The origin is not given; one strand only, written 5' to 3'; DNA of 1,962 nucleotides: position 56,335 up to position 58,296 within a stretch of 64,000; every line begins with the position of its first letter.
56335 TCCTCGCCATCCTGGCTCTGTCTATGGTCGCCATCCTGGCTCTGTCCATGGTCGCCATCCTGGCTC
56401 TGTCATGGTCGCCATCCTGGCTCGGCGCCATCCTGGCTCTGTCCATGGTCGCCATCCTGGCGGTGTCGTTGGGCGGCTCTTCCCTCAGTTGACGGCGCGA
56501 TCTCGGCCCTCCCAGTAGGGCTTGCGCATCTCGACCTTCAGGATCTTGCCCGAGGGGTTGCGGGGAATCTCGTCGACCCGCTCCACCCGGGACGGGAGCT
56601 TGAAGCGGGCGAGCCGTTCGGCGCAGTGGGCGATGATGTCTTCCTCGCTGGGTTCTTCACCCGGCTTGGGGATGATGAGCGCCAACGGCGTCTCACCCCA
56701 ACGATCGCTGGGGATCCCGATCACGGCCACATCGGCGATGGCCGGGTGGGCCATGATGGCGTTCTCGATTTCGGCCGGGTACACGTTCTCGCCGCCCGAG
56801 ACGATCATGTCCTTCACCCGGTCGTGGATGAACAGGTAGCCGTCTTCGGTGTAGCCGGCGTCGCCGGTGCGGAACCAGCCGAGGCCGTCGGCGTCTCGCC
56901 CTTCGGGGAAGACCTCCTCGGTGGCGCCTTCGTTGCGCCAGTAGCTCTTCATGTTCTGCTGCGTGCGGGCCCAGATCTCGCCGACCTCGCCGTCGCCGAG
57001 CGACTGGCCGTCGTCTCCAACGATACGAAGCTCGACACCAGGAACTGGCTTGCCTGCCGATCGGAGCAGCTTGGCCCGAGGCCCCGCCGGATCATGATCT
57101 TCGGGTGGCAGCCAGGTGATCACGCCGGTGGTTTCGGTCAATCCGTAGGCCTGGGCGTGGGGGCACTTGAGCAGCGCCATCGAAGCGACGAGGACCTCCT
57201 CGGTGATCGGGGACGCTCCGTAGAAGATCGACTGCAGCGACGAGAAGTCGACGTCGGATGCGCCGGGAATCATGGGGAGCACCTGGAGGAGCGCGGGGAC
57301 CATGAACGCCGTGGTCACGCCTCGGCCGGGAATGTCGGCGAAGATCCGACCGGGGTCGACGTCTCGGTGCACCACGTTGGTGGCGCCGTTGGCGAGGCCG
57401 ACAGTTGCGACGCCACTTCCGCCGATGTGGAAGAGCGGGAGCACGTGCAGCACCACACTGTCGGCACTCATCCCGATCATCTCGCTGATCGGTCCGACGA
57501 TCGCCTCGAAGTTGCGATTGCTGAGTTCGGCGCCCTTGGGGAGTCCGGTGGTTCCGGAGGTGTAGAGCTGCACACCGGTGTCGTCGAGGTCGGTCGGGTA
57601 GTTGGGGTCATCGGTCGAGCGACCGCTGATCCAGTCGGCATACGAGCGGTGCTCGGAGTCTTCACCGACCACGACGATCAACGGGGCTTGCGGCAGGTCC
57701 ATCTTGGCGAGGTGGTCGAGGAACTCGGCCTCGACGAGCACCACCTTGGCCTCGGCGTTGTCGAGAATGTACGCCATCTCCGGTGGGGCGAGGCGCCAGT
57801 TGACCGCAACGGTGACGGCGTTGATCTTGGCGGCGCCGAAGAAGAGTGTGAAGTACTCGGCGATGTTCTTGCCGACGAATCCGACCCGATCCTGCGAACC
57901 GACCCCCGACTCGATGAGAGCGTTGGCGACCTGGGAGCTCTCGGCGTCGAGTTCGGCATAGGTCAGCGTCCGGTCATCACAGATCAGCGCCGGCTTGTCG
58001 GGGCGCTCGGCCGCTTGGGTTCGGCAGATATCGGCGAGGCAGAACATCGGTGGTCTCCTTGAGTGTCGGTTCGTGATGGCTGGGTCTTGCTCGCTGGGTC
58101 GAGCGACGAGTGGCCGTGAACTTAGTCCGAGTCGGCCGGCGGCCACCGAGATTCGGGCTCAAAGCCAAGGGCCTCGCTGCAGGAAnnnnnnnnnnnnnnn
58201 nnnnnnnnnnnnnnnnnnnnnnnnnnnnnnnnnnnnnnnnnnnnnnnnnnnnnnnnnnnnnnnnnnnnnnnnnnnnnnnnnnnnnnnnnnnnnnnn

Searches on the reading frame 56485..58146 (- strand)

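Call 35: search_protein_families(library=pfam, proteins=[window:56485-58146:-], max_evalue=0.001)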
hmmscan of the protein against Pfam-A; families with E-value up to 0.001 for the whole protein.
window:56485-58146:- (553 aa): 3 families
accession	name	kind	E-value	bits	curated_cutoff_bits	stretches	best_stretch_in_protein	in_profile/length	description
PF00501.34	AMP-binding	-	2.7e-84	283.6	29.9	1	42-403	2-384/384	AMP-binding enzyme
PF13193.12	AMP-binding_C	-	1.4e-22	80.8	24.5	1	459-534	1-76/76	AMP-binding enzyme C-terminal domain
PF23562.2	AMP-binding_C_3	-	0.00033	21.4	20.8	1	448-509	5-64/124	AMP-binding enzyme C-terminal domain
